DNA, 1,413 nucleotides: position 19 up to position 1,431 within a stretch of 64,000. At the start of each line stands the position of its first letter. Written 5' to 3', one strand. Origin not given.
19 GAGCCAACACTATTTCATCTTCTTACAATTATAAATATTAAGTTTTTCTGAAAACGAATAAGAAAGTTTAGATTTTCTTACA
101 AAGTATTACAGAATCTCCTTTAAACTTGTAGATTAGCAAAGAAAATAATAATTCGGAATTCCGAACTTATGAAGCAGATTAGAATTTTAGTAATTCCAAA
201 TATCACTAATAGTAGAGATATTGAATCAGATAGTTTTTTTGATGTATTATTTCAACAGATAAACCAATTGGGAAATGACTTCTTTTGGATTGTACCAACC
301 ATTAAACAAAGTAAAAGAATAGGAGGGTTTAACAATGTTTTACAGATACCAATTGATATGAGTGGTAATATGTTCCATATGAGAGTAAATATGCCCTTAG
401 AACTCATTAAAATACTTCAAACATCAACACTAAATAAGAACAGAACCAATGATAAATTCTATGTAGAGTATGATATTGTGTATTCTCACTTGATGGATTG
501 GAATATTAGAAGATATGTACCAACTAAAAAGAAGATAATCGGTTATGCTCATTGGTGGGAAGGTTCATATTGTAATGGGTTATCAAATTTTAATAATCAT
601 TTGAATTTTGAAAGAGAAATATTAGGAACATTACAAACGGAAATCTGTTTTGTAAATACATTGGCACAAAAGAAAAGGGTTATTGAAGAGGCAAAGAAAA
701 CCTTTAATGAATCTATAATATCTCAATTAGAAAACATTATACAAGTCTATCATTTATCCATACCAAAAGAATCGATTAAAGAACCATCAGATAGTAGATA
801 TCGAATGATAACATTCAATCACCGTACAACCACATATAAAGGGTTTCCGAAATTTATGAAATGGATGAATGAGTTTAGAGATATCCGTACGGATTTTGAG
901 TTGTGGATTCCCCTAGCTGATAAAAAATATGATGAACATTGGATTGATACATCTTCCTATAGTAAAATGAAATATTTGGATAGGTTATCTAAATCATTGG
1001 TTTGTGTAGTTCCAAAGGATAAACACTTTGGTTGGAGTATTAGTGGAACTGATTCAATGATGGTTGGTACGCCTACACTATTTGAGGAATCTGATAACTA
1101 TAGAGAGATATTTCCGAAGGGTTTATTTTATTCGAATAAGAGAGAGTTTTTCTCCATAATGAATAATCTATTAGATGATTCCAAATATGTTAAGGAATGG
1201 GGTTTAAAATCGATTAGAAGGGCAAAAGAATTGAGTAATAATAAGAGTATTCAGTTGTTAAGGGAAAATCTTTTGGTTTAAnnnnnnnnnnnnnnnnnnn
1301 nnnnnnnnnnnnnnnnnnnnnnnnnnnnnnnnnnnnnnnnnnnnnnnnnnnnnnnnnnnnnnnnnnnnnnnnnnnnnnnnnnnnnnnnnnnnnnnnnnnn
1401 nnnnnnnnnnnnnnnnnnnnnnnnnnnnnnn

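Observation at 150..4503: Three copies of an 18-bp palindromic motif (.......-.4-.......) punctuate the element at gene boundaries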

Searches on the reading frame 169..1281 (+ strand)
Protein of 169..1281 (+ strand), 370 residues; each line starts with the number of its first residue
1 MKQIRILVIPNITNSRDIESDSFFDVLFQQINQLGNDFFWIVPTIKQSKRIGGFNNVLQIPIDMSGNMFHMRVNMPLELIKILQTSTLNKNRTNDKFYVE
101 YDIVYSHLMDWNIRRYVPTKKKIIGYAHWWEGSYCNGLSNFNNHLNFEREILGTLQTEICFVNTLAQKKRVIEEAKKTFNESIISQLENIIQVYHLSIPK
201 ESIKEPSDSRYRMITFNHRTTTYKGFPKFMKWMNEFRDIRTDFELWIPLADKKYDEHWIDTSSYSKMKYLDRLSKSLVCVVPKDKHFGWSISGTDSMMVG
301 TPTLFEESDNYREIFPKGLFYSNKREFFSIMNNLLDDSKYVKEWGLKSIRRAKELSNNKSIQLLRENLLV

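Call 6: search_protein_families(library=pfam, proteins=[window:169-1281:+], max_evalue=0.01)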
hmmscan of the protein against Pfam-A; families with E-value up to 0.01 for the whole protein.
window:169-1281:+ (370 aa): 0 families

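Call 11: search_protein_families(library=padloc, proteins=[window:169-1281:+], max_evalue=0.01)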
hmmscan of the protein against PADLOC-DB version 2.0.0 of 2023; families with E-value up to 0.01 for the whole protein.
window:169-1281:+ (370 aa): 0 families

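Call 72: search_protein_families(library=pfam, proteins=[window:169-1281:+], max_evalue=0.1)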
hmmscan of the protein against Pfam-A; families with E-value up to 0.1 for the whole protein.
window:169-1281:+ (370 aa): 0 families

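Call 73: search_protein_families(library=phrogs, proteins=[window:169-1281:+], max_evalue=0.001)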
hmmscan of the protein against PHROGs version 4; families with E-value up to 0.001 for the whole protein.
window:169-1281:+ (370 aa): 0 families
